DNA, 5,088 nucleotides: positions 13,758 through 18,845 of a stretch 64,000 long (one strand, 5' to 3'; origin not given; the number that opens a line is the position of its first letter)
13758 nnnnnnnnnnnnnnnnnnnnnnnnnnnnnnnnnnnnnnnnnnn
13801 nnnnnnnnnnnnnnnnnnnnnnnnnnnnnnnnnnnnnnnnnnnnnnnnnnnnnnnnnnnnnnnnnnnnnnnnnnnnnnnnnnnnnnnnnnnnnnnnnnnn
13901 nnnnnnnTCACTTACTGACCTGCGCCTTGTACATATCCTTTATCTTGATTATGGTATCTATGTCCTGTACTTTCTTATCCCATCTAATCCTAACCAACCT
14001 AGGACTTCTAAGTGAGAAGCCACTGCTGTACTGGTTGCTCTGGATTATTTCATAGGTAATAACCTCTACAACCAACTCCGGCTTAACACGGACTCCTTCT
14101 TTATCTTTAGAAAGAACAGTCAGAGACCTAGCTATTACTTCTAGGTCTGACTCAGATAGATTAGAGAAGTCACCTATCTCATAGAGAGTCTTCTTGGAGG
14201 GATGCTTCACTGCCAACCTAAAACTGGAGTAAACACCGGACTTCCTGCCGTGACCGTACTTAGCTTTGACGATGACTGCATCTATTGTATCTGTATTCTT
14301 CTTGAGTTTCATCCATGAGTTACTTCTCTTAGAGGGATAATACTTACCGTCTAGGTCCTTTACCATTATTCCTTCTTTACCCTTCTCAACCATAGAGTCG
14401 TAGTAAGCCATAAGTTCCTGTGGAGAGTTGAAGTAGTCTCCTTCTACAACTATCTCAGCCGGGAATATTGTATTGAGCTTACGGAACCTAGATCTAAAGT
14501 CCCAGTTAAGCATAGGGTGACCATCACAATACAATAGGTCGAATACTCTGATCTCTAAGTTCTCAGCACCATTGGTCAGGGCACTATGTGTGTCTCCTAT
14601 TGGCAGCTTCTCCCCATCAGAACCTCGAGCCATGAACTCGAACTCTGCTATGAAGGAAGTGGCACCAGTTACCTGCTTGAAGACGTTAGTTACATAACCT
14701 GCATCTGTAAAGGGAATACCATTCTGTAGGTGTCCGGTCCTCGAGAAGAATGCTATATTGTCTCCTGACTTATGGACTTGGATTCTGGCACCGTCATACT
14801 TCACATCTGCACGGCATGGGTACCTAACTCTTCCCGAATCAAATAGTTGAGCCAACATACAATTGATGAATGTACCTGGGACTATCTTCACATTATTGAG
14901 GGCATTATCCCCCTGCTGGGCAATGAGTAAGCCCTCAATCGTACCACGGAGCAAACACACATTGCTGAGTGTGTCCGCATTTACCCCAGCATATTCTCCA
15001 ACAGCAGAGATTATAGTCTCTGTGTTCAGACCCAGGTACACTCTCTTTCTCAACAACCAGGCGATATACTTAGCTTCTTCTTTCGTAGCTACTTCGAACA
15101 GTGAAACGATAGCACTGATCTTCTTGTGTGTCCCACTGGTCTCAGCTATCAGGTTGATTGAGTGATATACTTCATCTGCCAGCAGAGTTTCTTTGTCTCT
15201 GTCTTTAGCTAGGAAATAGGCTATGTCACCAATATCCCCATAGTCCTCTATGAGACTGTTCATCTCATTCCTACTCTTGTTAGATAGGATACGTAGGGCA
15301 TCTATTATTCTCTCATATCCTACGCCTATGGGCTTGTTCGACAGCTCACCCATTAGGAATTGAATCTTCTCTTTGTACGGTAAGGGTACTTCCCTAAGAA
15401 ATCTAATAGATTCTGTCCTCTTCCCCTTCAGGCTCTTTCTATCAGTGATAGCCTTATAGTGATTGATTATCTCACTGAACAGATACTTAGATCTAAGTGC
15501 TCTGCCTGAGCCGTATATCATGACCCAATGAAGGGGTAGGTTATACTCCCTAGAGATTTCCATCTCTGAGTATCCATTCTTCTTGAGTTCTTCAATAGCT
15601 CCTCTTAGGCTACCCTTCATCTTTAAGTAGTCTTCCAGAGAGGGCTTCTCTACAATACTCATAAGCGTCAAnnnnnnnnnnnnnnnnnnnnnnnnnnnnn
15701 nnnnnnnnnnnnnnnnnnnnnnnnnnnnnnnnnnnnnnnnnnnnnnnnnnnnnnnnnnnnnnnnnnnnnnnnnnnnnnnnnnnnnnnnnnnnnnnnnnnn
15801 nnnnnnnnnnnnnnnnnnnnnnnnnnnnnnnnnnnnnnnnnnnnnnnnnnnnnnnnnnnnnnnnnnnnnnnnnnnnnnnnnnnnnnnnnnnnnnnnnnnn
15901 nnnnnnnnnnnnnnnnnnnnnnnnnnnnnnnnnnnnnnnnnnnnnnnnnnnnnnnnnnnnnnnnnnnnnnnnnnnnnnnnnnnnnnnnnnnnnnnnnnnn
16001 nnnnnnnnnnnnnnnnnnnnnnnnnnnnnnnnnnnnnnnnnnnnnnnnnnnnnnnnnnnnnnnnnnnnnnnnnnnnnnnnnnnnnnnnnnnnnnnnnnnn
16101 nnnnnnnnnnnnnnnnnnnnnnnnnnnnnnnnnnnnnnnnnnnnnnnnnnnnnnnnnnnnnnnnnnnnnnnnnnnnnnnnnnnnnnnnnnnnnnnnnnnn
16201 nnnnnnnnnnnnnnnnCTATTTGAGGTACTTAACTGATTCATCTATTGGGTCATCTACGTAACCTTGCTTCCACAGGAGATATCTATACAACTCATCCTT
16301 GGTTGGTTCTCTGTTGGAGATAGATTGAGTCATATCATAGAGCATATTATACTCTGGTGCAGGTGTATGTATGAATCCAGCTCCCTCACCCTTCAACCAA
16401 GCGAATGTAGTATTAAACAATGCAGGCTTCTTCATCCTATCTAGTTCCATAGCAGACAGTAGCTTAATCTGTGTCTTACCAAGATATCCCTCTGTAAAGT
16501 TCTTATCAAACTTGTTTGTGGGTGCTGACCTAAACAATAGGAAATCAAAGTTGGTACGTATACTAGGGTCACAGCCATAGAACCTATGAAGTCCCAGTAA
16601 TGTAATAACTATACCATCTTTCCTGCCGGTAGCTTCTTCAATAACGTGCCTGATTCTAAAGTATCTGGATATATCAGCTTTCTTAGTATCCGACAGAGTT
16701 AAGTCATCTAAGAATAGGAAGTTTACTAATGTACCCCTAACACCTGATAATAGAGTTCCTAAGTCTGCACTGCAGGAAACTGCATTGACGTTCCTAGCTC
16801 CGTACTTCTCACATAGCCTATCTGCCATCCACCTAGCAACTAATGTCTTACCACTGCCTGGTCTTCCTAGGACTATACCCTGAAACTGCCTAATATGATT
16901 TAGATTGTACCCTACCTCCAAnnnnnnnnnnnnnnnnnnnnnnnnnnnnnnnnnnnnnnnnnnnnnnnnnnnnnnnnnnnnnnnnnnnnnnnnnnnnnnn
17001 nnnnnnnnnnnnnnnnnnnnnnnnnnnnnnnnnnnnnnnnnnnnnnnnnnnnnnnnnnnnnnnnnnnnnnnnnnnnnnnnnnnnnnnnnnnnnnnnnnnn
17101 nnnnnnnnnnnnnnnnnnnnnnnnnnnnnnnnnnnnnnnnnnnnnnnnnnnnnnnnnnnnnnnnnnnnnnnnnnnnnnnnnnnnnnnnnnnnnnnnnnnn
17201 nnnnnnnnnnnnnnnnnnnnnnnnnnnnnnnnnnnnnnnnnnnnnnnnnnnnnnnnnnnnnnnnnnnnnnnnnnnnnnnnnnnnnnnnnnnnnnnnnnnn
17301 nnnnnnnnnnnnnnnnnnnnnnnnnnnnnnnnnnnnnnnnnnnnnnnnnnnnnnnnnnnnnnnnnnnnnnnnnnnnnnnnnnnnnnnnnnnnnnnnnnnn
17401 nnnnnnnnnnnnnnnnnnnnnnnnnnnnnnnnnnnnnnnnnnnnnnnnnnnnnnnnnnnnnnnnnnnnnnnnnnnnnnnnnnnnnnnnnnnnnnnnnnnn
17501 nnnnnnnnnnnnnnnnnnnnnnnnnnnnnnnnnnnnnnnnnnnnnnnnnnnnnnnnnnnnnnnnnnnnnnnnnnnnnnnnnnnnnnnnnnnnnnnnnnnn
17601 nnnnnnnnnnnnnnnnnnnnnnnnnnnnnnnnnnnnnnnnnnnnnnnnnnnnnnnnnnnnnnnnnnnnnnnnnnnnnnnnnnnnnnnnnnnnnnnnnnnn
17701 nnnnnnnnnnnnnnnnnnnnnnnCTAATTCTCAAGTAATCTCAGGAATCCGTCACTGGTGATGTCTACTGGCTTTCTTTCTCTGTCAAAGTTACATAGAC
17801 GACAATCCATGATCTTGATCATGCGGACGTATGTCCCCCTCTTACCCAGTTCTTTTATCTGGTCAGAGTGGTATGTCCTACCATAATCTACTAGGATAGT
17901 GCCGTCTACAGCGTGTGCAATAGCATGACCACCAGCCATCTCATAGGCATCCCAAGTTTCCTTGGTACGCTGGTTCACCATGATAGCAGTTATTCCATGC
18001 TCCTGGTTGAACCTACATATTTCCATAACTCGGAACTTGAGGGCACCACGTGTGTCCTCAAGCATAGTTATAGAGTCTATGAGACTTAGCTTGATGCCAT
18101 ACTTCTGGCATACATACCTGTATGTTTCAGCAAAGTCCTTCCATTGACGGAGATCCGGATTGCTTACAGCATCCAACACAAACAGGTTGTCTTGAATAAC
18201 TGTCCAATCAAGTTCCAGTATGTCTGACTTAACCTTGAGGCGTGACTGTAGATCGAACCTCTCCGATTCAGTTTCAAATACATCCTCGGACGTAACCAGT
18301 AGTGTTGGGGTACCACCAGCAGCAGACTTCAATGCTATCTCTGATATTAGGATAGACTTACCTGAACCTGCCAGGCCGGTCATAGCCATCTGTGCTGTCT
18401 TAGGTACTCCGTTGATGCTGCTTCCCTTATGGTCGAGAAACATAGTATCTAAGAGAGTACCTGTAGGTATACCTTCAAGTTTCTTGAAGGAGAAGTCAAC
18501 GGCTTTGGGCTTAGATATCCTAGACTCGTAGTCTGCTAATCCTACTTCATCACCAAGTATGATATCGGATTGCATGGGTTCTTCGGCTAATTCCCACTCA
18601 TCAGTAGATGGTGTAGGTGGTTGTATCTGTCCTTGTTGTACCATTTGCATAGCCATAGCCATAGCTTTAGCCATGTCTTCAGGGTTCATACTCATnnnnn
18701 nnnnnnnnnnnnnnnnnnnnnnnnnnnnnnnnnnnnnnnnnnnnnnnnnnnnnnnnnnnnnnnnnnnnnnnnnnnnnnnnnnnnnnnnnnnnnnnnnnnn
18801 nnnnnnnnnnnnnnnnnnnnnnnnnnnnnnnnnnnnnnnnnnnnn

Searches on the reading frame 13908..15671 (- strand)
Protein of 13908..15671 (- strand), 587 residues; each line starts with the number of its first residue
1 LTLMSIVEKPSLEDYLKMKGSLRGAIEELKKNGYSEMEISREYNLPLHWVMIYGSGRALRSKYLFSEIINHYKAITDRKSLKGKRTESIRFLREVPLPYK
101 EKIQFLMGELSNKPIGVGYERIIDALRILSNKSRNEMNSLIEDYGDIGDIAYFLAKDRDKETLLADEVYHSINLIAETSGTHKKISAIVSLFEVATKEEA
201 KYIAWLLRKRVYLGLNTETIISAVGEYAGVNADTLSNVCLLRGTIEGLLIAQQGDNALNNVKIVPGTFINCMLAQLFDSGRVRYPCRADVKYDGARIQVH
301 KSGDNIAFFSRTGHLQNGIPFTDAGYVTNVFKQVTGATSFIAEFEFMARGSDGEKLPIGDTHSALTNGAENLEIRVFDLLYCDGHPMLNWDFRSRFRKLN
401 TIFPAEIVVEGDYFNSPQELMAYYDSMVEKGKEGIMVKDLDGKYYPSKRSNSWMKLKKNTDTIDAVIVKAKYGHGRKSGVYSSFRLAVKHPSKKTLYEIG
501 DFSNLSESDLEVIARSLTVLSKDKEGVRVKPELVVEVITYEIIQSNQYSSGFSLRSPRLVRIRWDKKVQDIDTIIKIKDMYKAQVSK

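Call 11: search_protein_families(library=pfam, proteins=[window:13908-15671:-], max_evalue=0.001)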
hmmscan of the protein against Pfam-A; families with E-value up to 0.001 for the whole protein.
window:13908-15671:- (587 aa): 4 families
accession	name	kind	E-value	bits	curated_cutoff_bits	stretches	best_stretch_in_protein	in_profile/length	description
PF01068.26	DNA_ligase_A_M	-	7.5e-29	101.3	26.2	1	285-457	21-204/204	ATP dependent DNA ligase domain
PF04675.19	DNA_ligase_A_N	-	3.7e-15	57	24.6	1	66-224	3-173/174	DNA ligase N terminus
PF04679.21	DNA_ligase_A_C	-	7.5e-07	29.9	27.5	1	478-566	2-94/94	ATP dependent DNA ligase C terminal region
PF09414.15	RNA_ligase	-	0.0002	22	27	1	289-457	6-171/171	RNA ligase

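Call 36: search_protein_families(library=ncbifam, proteins=[window:13908-15671:-], max_evalue=0.001)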
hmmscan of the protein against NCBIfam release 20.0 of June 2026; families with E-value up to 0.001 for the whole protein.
window:13908-15671:- (587 aa): 13 families
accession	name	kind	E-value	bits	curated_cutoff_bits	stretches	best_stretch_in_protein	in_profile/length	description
TIGR00574.1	dnl1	superfamily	4.3e-63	213.8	217.8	1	117-582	4-527/527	ATP-dependent DNA ligase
NF002868.0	PRK03180.1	equivalog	1.5e-60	205.4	641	1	64-582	2-507/509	ATP-dependent DNA ligase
NF041331.1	LigA_Halo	equivalog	3.8e-52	177.5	830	1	149-580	105-550/552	ATP-dependent DNA ligase LigA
NF006701.0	PRK09247.1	equivalog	4.6e-38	131.5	543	2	373-584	317-538/540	ATP-dependent DNA ligase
TIGR04120.1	DNA_lig_bact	equivalog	4.7e-35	121.6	400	1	150-580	83-525/526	cisplatin damage response ATP-dependent DNA ligase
TIGR02779.1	NHEJ_ligase_lig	equivalog_domain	3.6e-23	82.2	227.75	1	288-571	18-300/302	non-homologous end-joining DNA ligase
NF007210.0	PRK09632.1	equivalog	7.6e-20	70.8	989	1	289-571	499-777/781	ATP-dependent DNA ligase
TIGR02776.1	NHEJ_ligase_prk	equivalog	3.4e-16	59.2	373.2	1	288-575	9-296/587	DNA ligase D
NF004628.0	PRK05972.1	subfamily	5.9e-11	41.2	895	1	266-526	241-493/870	ATP-dependent DNA ligase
NF006078.0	PRK08224.1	equivalog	1.6e-10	40.5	296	1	375-523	117-260/350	ATP-dependent DNA ligase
NF006592.0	PRK09125.1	equivalog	1.9e-10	40.2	200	1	386-490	126-233/283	DNA ligase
NF007211.0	PRK09633.1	equivalog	1.4e-06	27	774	1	374-571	115-307/610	DNA ligase D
NF005796.0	PRK07636.1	subfamily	5.4e-05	22.5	337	1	370-467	99-194/275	ATP-dependent DNA ligase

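Call 37: search_solved_structures(query=window:13908-15671:-, max_evalue=0.00001)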
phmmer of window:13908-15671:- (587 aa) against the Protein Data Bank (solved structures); distinct sequences matched with E-value up to 0.00001: 34.
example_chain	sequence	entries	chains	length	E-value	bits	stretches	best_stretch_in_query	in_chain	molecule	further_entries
4eq5_A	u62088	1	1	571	6e-59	203.1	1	63-584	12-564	DNA ligase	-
2cfm_A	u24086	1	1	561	6.1e-56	193.2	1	80-584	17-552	THERMOSTABLE DNA LIGASE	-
3rr5_A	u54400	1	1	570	1.2e-54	189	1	65-584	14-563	DNA ligase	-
9df9_A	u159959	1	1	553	1.7e-52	181.9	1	65-584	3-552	DNA ligase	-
9dfa_A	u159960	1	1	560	1.1e-51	179.1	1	65-584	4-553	DNA ligase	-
3gde_A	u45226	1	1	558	1.3e-51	178.9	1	111-585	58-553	DNA ligase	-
2hiv_A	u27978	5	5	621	9.6e-33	116.6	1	113-585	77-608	Thermostable DNA ligase | DNA ligase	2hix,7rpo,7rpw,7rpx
3w1b_A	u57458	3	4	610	8.6e-24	87.1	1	124-576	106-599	DNA ligase 4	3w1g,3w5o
6bkf_A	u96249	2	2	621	9e-24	87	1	124-576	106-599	DNA ligase 4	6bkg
7lsy_X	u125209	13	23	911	3.7e-23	85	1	125-576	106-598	DNA ligase 4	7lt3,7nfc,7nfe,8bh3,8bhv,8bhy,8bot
9cq3_F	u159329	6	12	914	3.8e-23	85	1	125-576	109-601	DNA ligase 4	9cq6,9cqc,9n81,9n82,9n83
8v1u_A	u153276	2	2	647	5.6e-22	81.1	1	288-520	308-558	DNA ligase 1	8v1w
6q1v_A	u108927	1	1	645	1.3e-21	79.8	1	288-520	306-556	DNA ligase 1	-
9bs3_A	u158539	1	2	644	1.4e-21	79.7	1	288-520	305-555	DNA ligase 1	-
6p09_A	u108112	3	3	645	1.4e-21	79.7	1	288-520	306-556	DNA ligase 1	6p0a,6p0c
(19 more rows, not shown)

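Call 84: search_dna_similar(query=window:13908-15671:-, collection=phages, mode=protein, max_rows=12)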
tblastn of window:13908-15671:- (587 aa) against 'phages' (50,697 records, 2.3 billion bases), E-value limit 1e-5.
Records with a match: 11; places in all: 11; records where one place covers at least 80% of the query: 0.
Best place of each record, by identity: <60% 11.
By first word of the organism name: Acinetobacter 3; Halogranum 2; Bacillus 1; Marinobacter 1; Vibrio 1; Xanthomonas 1; Variovorax 1; Erwinia 1.
By host as written in the record: Halogranum sp. SS5-1 2; Bacillus sp. ET1 1; Marinobacter 1; Acinetobacter baumannii MAR303 1; Acinetobacter baumannii 1; Vibrio parahaemolyticus TA01 1; Acinetobacter pittii 1; Xanthomonas sp. 1; and 2 more.
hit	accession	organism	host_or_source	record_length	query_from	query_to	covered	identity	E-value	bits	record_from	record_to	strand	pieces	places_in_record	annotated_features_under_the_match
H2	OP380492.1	Bacillus phage Nachito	Bacillus sp. ET1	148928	210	566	61%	24.9%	2e-7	61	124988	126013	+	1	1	DNA ligase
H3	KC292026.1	Halogranum tailed virus 1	Halogranum sp. SS5-1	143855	139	486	59%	25.0%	9e-6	55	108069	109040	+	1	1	223: DNA ligase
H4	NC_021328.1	Halogranum tailed virus 1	Halogranum sp. SS5-1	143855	139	486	59%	25.0%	9e-6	55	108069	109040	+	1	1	223: ATP-dependent DNA ligase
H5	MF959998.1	Marinobacter phage PS6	Marinobacter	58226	257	570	53%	25.7%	8e-7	58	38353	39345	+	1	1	DNA ligase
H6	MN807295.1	Acinetobacter phage vB_AbaP_APK116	Acinetobacter baumannii MAR303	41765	273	585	53%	23.2%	9e-6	55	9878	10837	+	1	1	ATP-dependent DNA ligase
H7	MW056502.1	Acinetobacter virus fBenAci002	Acinetobacter baumannii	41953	271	570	51%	23.8%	1e-6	57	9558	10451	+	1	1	ATP-dependent DNA ligase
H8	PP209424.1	Vibrio phage EniLVp02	Vibrio parahaemolyticus TA01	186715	281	566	49%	24.7%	7e-8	62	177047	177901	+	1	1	ATP-dependent DNA ligase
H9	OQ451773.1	Acinetobacter phage vB_AP_P1489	Acinetobacter pittii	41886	271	575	52%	22.6%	4e-6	56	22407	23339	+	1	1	ATP-dependent DNA ligase | hypothetical protein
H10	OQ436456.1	Xanthomonas phage JGB6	Xanthomonas sp.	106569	237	480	42%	25.9%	2e-6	57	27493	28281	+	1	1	hypothetical protein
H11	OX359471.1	Variovorax phage VAC_51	-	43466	271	495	38%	26.8%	3e-7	60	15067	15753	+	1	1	ATP-dependent DNA ligase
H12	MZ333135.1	Erwinia phage Zoomie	Erwinia sp.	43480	386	501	20%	31.5%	1e-6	58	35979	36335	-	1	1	hypothetical protein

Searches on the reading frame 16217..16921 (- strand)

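Call 25: search_protein_families(library=phrogs, proteins=[window:16217-16921:-], max_evalue=0.001)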
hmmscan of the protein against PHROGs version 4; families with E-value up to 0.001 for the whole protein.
window:16217-16921:- (234 aa): 0 families

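Call 110: search_protein_families(library=pfam, proteins=[window:16217-16921:-], max_evalue=0.001)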
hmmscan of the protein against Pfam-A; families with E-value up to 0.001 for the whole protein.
window:16217-16921:- (234 aa): 1 family
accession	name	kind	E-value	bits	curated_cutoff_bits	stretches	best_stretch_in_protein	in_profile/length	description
PF13401.12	AAA_22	-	0.00097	19.9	27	0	15-70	8-59/130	AAA domain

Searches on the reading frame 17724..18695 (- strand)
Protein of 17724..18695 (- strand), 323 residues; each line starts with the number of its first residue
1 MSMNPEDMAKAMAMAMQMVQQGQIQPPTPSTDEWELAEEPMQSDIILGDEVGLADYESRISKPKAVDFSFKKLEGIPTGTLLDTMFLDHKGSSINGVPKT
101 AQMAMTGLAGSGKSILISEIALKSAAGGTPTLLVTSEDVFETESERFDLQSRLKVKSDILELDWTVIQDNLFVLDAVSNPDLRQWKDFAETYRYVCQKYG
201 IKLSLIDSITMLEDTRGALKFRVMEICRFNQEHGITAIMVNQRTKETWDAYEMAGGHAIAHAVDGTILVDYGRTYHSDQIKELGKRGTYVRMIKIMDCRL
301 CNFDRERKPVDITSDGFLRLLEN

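Call 25: search_protein_families(library=phrogs, proteins=[window:17724-18695:-], max_evalue=0.001)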
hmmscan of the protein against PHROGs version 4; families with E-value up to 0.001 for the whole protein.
window:17724-18695:- (323 aa): 2 families
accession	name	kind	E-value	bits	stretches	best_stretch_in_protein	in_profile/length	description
phrog_239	-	DNA, RNA and nucleotide metabolism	8.5e-08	32.6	1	103-269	361-553/801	DNA primase/helicase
phrog_5482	-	unknown function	0.00028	20.7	0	104-269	55-246/341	-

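Call 36: search_protein_families(library=ncbifam, proteins=[window:17724-18695:-], max_evalue=0.001)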
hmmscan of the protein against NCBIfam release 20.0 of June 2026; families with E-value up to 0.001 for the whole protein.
window:17724-18695:- (323 aa): 4 families
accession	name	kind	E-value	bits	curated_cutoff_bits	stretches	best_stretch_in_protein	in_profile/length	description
TIGR03878.1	thermo_KaiC_2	hypoth_equivalog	2.4e-32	112.3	232.2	1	73-321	1-255/259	KaiC domain-containing protein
TIGR03877.1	thermo_KaiC_1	hypoth_equivalog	1.2e-08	34.8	307.25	1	96-317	18-230/238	KaiC domain-containing protein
TIGR03881.1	KaiC_arch_4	hypoth_equivalog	0.00016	21.4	247.8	1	96-313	17-221/231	KaiC domain-containing protein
NF006799.0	PRK09302.1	equivalog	0.00074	18.2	408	0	96-271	269-434/515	circadian clock protein KaiC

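Call 85: search_dna_similar(query=window:17724-18695:-, collection=phages, mode=protein, max_rows=12)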
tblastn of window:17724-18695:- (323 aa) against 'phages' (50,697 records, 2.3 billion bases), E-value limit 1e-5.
No match.

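Call 110: search_protein_families(library=pfam, proteins=[window:17724-18695:-], max_evalue=0.001)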
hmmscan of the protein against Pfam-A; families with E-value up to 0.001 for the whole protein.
window:17724-18695:- (323 aa): 1 family
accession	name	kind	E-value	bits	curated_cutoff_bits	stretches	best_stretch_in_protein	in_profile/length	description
PF06745.19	ATPase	-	1e-23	84.3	26.6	1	88-316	13-223/231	KaiC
